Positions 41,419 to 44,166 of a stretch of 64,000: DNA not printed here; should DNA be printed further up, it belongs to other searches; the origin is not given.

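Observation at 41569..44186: Low-GC two-gene cassette: unlisted 55-aa acidic ORF plus 815-aa Rad50/RloC-like ABC ATPase with hook, R-x3-E...H motif and terminal zinc ribbon (best candidate for an undescribed defence module)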

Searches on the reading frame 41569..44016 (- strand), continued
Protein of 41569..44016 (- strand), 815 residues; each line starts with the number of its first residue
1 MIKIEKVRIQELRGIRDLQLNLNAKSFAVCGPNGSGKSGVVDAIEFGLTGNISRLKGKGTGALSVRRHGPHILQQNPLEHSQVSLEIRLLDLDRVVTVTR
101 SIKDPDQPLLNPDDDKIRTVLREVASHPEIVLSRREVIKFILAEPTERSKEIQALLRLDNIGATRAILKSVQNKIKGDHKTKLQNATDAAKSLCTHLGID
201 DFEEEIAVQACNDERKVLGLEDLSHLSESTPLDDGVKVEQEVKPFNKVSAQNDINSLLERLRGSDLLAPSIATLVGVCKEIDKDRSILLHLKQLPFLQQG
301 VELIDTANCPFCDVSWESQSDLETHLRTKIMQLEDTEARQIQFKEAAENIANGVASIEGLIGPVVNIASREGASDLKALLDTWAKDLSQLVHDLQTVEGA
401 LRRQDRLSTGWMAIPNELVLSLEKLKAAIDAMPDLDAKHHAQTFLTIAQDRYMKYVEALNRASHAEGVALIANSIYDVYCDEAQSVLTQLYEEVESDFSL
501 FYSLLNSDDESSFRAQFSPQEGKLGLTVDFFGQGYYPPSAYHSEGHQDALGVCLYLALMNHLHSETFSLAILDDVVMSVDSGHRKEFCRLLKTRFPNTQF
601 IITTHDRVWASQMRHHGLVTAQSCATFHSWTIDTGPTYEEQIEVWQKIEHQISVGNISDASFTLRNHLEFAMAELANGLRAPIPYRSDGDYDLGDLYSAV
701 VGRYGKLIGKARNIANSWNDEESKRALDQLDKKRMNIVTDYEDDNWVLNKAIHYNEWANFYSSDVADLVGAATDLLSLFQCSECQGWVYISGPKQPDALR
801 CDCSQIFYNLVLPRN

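Call 45: fold_search(model_id=the predicted structure, library=pdb)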
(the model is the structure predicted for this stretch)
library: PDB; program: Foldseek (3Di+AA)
matches with E <= 10: 914; with E <= 0.001: 168
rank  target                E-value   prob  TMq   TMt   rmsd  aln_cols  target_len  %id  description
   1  5xei                  8.2e-11  1.00  0.38  0.56  32.1       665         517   15  Crystal structure of the Smc head domain with a coiled coil and joint derived from Pyrococcus yayanosii (released 2017-06-07)
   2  7zr1_D                1.8e-09  1.00  0.32  0.33  85.6       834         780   14  Chaetomium thermophilum Mre11-Rad50-Nbs1 complex bound to ATPyS (composite structure) (released 2023-01-11)
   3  7zr1_C                5.7e-09  1.00  0.34  0.35  89.4       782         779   13  Chaetomium thermophilum Mre11-Rad50-Nbs1 complex bound to ATPyS (composite structure) (released 2023-01-11)
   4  7qen_A                1.3e-08  1.00  0.32  0.52  23.3       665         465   14  S.c. Condensin core in DNA- and ATP-bound state (released 2022-06-15)
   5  9q9k_A                1.3e-08  1.00  0.30  0.48  19.9       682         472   13  Cryo-EM structure of human Mre11-Rad50 (MR) complex bound to DNA and telomeric factor TRF2 fragment (438-542) (released 2025-10-01)
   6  9f5w_A                1.4e-08  1.00  0.31  0.47  30.6       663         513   14  Human condensin II - M18BP1 complex (released 2025-07-02)
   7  9q9m_A                1.4e-08  1.00  0.34  0.54  16.0       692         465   11  Cryo-EM structure of human Mre11-Rad50-Nbs1 (MRN) complex bound to DNA and telomeric factor TRF2 (released 2025-10-01)
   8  7q2x_A                1.9e-08  1.00  0.30  0.53  20.5       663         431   14  Cryo-EM structure of clamped S.cerevisiae condensin-DNA complex (Form I) (released 2022-03-23)
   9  6qj1                  3.0e-08  1.00  0.28  0.50  18.7       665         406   12  Crystal structure of the C. thermophilum condensin Smc2 ATPase head (crystal from I) (released 2019-07-03)
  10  7w1m_B                3.2e-08  1.00  0.33  0.48  34.2       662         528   14  Cryo-EM structure of human cohesin-CTCF-DNA complex (released 2023-05-31)
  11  6yvv_B                3.6e-08  1.00  0.36  0.57  25.8       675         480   12  Condensin complex from S.cerevisiae ATP-free apo bridged state (released 2020-07-15)
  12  6wge_B                3.9e-08  1.00  0.31  0.48  27.7       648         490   14  Cryo-EM structure of human Cohesin-NIPBL-DNA complex without STAG1 (released 2020-05-20)
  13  6qj0                  5.1e-08  1.00  0.26  0.48  23.3       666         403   13  Crystal structure of the C. thermophilum condensin Smc2 ATPase head (crystal form II) (released 2019-07-03)
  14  6wg3_B                5.1e-08  1.00  0.30  0.35  46.1       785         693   14  Cryo-EM structure of human Cohesin-NIPBL-DNA complex (released 2020-05-20)
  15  9a6c_A                5.6e-08  1.00  0.28  0.37  23.7       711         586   12  Integrative model of YYDD-YYDB by crosslinking MS and deep learning (released 2024-09-18)
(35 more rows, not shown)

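Call 56: search_protein_families(library=pfam, proteins=[P0002, P0003, P0013, P0052, P0061, P0072, P0087], max_evalue=0.1)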
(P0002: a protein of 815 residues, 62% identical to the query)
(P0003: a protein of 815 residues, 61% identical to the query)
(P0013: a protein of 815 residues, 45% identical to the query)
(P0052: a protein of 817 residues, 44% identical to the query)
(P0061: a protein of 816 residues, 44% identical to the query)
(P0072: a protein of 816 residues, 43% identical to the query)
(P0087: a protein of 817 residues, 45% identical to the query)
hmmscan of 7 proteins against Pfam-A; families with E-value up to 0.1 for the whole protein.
P0002 (815 aa): 10 families
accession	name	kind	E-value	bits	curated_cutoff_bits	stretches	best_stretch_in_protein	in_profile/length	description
PF02463.25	SMC_N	-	9.7e-20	71.4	40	1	4-616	2-208/220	RecF/RecN/SMC N terminal domain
PF13476.12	AAA_23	-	5.6e-16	60.2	27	1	6-177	1-172/201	AAA domain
PF13175.12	AAA_15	-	1.7e-10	41.5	32.1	1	3-209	2-181/374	AAA ATPase domain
PF13166.12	AAA_13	-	7.6e-09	35.3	36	1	28-406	20-349/713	AAA domain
PF13304.12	AAA_21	-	6.4e-07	30.2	27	1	27-48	2-23/304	AAA domain, putative AbiEii toxin, Type IV TA system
PF13555.12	AAA_29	-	7.7e-06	26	27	1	6-50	3-48/61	P-loop containing region of AAA domain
PF23611.1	zf-C2H2_16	-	0.0049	17.3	27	1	309-327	3-21/26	C2H2 zinc finger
PF00005.33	ABC_tran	-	0.067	14.2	25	0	23-47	9-34/137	ABC transporter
PF23223.1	zf-C2H2_ZNF462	-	0.068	13.3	27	0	308-328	5-25/31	Zinc finger protein 462, C2H2 zinc finger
PF11398.14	DUF2813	-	0.073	12.9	21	0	4-48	3-46/372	Protein of unknown function (DUF2813)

P0003 (815 aa): 7 families
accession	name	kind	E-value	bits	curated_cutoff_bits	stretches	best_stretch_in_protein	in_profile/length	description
PF02463.25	SMC_N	-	4.3e-17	62.7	40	1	4-616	2-208/220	RecF/RecN/SMC N terminal domain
PF13476.12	AAA_23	-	1.8e-12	48.8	27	1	6-199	1-177/201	AAA domain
PF13166.12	AAA_13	-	2.2e-07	30.4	36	1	29-440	21-382/713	AAA domain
PF13304.12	AAA_21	-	7.8e-06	26.6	27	0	27-48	2-23/304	AAA domain, putative AbiEii toxin, Type IV TA system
PF13175.12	AAA_15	-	1.7e-05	25.1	32.1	1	3-219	2-191/374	AAA ATPase domain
PF13555.12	AAA_29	-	0.00055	20.1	27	1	20-51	17-49/61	P-loop containing region of AAA domain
PF06864.17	PAP_PilO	-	0.033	13.5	26.7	1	612-696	236-320/419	Pilin accessory protein (PilO)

P0013 (815 aa): 10 families
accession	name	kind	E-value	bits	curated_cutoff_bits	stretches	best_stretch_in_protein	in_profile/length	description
PF02463.25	SMC_N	-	1.8e-16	60.7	40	1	8-615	6-206/220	RecF/RecN/SMC N terminal domain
PF13476.12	AAA_23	-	1.5e-10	42.5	27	1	8-199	3-179/201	AAA domain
PF13166.12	AAA_13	-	2.6e-07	30.2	36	1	157-406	101-348/713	AAA domain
PF13555.12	AAA_29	-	7.4e-07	29.3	27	1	13-51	13-49/61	P-loop containing region of AAA domain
PF13175.12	AAA_15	-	4.4e-05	23.7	32.1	1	4-212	3-141/374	AAA ATPase domain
PF13304.12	AAA_21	-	0.00053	20.6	27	0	31-54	6-32/304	AAA domain, putative AbiEii toxin, Type IV TA system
PF03193.22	RsgA_GTPase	-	0.036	14.3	30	0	3-59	85-144/174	RsgA GTPase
PF10372.14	CdaS_N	-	0.04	14.5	27.2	0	316-372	3-60/69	Diadenylate cyclase CdaS, N-terminal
PF19126.5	DUF5810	-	0.05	14.2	26.9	0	309-328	4-23/66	Family of unknown function (DUF5810)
PF03114.23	BAR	-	0.079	13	28.5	0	166-296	92-211/234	BAR domain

P0052 (817 aa): 6 families
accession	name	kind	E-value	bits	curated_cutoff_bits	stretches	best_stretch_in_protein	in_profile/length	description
PF13476.12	AAA_23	-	2.5e-19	71.2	27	1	7-205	2-185/201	AAA domain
PF02463.25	SMC_N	-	5.2e-18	65.7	40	1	4-616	2-207/220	RecF/RecN/SMC N terminal domain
PF13555.12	AAA_29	-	5.4e-08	32.9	27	1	14-52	14-50/61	P-loop containing region of AAA domain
PF13166.12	AAA_13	-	2.4e-07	30.3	36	1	29-432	21-373/713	AAA domain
PF13175.12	AAA_15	-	7e-05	23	32.1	1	4-162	3-139/374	AAA ATPase domain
PF13304.12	AAA_21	-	0.00041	20.9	27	1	28-61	3-40/304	AAA domain, putative AbiEii toxin, Type IV TA system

P0061 (816 aa): 9 families
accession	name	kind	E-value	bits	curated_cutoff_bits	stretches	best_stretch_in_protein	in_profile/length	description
PF02463.25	SMC_N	-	1.1e-17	64.7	40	1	4-620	2-211/220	RecF/RecN/SMC N terminal domain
PF13476.12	AAA_23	-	2.3e-13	51.7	27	1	6-152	1-147/201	AAA domain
PF13166.12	AAA_13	-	3.6e-06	26.4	36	1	157-607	101-570/713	AAA domain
PF13304.12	AAA_21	-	1.2e-05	26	27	1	28-60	3-38/304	AAA domain, putative AbiEii toxin, Type IV TA system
PF13555.12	AAA_29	-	2.7e-05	24.2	27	1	20-50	17-48/61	P-loop containing region of AAA domain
PF13175.12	AAA_15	-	2.8e-05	24.4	32.1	1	3-46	2-45/374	AAA ATPase domain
PF19126.5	DUF5810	-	0.0036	17.8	26.9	1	309-332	4-29/66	Family of unknown function (DUF5810)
PF00005.33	ABC_tran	-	0.034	15.2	25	0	25-58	12-45/137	ABC transporter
PF11398.14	DUF2813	-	0.082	12.7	21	0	3-48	2-46/372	Protein of unknown function (DUF2813)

P0072 (816 aa): 10 families
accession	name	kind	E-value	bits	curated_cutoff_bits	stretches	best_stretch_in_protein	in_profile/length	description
PF02463.25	SMC_N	-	1.4e-15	57.8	40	1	5-616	3-207/220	RecF/RecN/SMC N terminal domain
PF13476.12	AAA_23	-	1.5e-14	55.5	27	1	8-184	3-177/201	AAA domain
PF13555.12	AAA_29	-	7.8e-06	26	27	1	18-50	17-48/61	P-loop containing region of AAA domain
PF13166.12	AAA_13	-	2.1e-05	23.9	36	1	159-607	103-570/713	AAA domain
PF13175.12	AAA_15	-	0.00018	21.7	32.1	1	3-46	2-45/374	AAA ATPase domain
PF13304.12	AAA_21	-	0.00074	20.1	27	1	28-58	3-36/304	AAA domain, putative AbiEii toxin, Type IV TA system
PF00005.33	ABC_tran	-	0.034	15.2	25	0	24-58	11-45/137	ABC transporter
PF13894.12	zf-C2H2_4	-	0.063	14.5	27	1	309-329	2-22/24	C2H2-type zinc finger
PF11290.13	DUF3090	-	0.068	13.5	27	0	289-323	133-169/170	Protein of unknown function (DUF3090)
PF19126.5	DUF5810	-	0.079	13.5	26.9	0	309-327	4-22/66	Family of unknown function (DUF5810)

P0087 (817 aa): 8 families
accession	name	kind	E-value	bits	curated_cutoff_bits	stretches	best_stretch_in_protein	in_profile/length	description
PF02463.25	SMC_N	-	1.1e-15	58.1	40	1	4-615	2-206/220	RecF/RecN/SMC N terminal domain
PF13476.12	AAA_23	-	1.3e-11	46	27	1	6-197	1-177/201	AAA domain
PF13166.12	AAA_13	-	1.1e-05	24.8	36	1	273-406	217-348/713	AAA domain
PF13555.12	AAA_29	-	3.8e-05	23.8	27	1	20-50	19-48/61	P-loop containing region of AAA domain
PF13304.12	AAA_21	-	0.00074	20.1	27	1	28-55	3-33/304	AAA domain, putative AbiEii toxin, Type IV TA system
PF19126.5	DUF5810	-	0.0082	16.7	26.9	1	309-328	4-23/66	Family of unknown function (DUF5810)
PF13894.12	zf-C2H2_4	-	0.031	15.4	27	1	309-329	2-22/24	C2H2-type zinc finger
PF13175.12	AAA_15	-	0.043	13.9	32.1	0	4-46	3-45/374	AAA ATPase domain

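Call 59: search_dna_similar(query=window:41572-44016:-, collection=plasmids, mode=protein, max_evalue=1e-20, max_rows=25)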
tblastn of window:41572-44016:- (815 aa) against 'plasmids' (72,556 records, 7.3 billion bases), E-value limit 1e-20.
Records with a match: 24; places in all: 25; records where one place covers at least 80% of the query: 19.
Best place of each record, by identity: <60% 24.
By first word of the organism name: Rhizobium 4; Phaeobacter 4; Mesorhizobium 3; Sphingomonas 2; Bradyrhizobium 1; Roseibium 1; Pseudohalocynthiibacter 1; Methylobacterium 1; Devosia 1; Halorhabdus 1; and 5 more.
By predicted mobility (MOB-suite, as given by PLSDB): non-mobilizable 16; conjugative 7; mobilizable 1.
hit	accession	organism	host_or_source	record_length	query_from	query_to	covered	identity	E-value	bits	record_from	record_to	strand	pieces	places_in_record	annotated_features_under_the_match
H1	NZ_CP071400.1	Rhizobium leguminosarum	lentil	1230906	1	810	99%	41.5%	0e+0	641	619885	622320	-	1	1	record has no annotation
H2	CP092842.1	Bradyrhizobium sp. 62B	Arachis hypogaea L.,cell ...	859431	1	810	99%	40.5%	0e+0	638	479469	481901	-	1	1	ATP-binding protein | hypothetical protein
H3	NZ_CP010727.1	Phaeobacter inhibens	cell culture,clam larvae aquaculture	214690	1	810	99%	39.3%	0e+0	594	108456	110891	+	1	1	AAA family ATPase | hypothetical protein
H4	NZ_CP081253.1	Phaeobacter inhibens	-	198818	1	810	99%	39.1%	0e+0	599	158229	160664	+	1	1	AAA family ATPase | hypothetical protein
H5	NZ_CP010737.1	Phaeobacter inhibens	cell culture,clam larvae aquaculture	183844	1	810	99%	39.0%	0e+0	598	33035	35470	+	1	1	AAA family ATPase | hypothetical protein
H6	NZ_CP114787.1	Roseibium sp. Sym1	Symbiodiniaceae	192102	1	811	100%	37.2%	2e-164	536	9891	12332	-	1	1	AAA family ATPase | hypothetical protein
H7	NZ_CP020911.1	Rhizobium etli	Phaseolus vulgaris,cell culture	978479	1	811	100%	36.9%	8e-166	540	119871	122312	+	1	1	AAA family ATPase | hypothetical protein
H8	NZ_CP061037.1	Sphingomonas aliaeris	whole organism,Pork steak,pork steak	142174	1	811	100%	36.9%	1e-162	531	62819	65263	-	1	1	AAA family ATPase | hypothetical protein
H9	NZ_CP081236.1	Phaeobacter inhibens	-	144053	1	757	93%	39.1%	3e-169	550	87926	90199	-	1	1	AAA family ATPase | hypothetical protein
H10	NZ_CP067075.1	Rhizobium sp. AB2/73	Phyla canescens,cell culture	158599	1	811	100%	36.3%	3e-166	541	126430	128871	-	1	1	AAA family ATPase | hypothetical protein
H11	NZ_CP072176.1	Rhizobium sp. AB2/73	Phyla canescens,cell culture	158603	1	811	100%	36.3%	3e-166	541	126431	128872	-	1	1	AAA family ATPase | hypothetical protein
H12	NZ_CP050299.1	Mesorhizobium huakuii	Oxytropis kamtschatica,cell ...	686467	1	811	100%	35.9%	9e-162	528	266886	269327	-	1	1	ATP-binding protein | hypothetical protein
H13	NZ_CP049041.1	Pseudohalocynthiibacter aestuariivivens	pure culutre,Seawater recirculating ...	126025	1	812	100%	35.5%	8e-163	531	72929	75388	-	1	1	ATP-binding protein | hypothetical protein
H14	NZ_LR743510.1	Methylobacterium bullatum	-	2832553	1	811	100%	35.1%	3e-91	485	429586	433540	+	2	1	none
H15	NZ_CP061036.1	Sphingomonas aliaeris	whole organism,Pork steak,pork steak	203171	1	813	90%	38.6%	2e-85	530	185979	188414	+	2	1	AAA family ATPase | hypothetical protein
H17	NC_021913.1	Halorhabdus tiamatea SARL4B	-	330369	2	810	99%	28.3%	2e-90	320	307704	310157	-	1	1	AAA family ATPase | hypothetical protein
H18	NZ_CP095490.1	Halorientalis marina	cell culture,salt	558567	1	804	99%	25.2%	5e-51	202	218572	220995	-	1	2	AAA family ATPase | hypothetical protein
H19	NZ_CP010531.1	Haloarcula sp. CBA1115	monoisolate,Solar salt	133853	6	804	98%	24.6%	3e-54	211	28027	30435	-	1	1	AAA family ATPase | hypothetical protein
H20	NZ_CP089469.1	Halobacterium noricense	cell culture,sediment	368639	1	804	99%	24.3%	5e-44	180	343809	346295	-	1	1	AAA family ATPase | hypothetical protein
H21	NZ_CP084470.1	Natrinema salinisoli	cell culture,saline soil sediment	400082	2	639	78%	28.2%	1e-59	228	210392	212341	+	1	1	AAA family ATPase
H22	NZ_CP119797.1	Halomontanus rarus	cell culture,sediment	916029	2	639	78%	27.1%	6e-54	211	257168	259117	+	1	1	AAA family ATPase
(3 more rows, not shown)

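Call 60: search_dna_similar(query=window:41572-44016:-, collection=phages, mode=protein, max_evalue=1e-10, max_rows=15)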
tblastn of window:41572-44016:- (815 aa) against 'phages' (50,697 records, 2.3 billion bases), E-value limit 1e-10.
No match.

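Call 61: get_annotated_region(hit=H3, flank=6000)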
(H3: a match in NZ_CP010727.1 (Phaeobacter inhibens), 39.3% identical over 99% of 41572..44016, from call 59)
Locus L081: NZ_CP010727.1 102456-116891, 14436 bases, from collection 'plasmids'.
description: Phaeobacter inhibens strain P88 plasmid pP88_b, complete sequence
organism: Phaeobacter inhibens (NCBI taxid 221822)
taxonomy: Bacteria; Pseudomonadota; Alphaproteobacteria; Rhodobacterales; Roseobacteraceae; Phaeobacter; Phaeobacter inhibens
host: -; source: cell culture,clam larvae aquaculture; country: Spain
typing (MOB-suite, as given by PLSDB): conjugative; replicon rep_cluster_579; relaxase MOBP; mating-pair formation MPF_T
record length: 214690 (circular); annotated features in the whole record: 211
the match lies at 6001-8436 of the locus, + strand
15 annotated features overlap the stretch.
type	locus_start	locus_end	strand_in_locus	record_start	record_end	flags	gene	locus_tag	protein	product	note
CDS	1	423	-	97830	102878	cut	-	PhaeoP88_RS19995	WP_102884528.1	PA14 domain-containing protein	-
CDS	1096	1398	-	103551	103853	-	-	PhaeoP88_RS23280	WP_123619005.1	hypothetical protein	-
CDS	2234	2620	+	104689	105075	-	-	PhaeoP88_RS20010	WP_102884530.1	transposase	-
CDS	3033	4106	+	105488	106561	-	-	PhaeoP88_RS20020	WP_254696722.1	IS66 family transposase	-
CDS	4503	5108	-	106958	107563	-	-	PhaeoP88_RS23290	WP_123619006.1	hypothetical protein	-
CDS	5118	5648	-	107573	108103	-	-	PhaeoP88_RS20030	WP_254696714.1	hypothetical protein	-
CDS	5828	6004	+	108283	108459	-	-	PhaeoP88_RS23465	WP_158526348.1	hypothetical protein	-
CDS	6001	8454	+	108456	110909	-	-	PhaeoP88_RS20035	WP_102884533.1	AAA family ATPase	GO:0006302 - double-strand break repair [Evidence IEA]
CDS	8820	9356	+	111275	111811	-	-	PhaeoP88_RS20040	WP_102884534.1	hypothetical protein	-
CDS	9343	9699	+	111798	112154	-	-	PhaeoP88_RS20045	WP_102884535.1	hypothetical protein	-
CDS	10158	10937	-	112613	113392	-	-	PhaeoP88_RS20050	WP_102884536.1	heme ABC transporter ATP-binding protein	-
CDS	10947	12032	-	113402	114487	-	-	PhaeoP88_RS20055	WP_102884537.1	iron chelate uptake ABC transporter family permease subunit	-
CDS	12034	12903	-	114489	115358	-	-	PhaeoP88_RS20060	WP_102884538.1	ABC transporter substrate-binding protein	-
CDS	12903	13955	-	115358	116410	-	-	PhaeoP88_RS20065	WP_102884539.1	ChuX/HutX family heme-like substrate-binding protein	-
CDS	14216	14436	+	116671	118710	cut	-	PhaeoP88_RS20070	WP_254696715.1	TonB-dependent receptor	-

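Call 62: get_annotated_region(hit=H17, flank=6000)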
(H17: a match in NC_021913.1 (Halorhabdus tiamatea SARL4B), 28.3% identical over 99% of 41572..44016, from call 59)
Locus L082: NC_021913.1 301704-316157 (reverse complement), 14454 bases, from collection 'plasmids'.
description: Halorhabdus tiamatea SARL4B plasmid pHTIA, complete sequence
organism: Halorhabdus tiamatea SARL4B (NCBI taxid 1033806)
taxonomy: Archaea; Euryarchaeota; Halobacteria; Halobacteriales; Haloarculaceae; Halorhabdus; Halorhabdus tiamatea; Halorhabdus tiamatea SARL4B
host: -; source: -; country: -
typing (MOB-suite, as given by PLSDB): non-mobilizable; replicon rep_cluster_15,rep_cluster_31
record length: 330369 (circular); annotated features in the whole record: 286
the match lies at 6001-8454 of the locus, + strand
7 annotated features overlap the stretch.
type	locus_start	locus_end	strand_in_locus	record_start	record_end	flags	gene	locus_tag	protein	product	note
CDS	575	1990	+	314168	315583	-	-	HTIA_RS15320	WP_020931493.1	IS66 family transposase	-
CDS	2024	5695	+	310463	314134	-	pglX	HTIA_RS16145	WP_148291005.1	BREX-5 system adenine-specific DNA-methyltransferase PglX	-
CDS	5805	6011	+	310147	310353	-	-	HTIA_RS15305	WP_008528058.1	hypothetical protein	-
CDS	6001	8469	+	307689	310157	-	-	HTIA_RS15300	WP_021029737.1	AAA family ATPase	GO:0006302 - double-strand break repair [Evidence IEA]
CDS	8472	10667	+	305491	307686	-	pglZ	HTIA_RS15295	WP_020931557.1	BREX-5 system phosphatase PglZ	-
CDS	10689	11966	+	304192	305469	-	-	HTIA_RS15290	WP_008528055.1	hypothetical protein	-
CDS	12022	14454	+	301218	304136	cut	-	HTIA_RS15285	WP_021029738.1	helicase-related protein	-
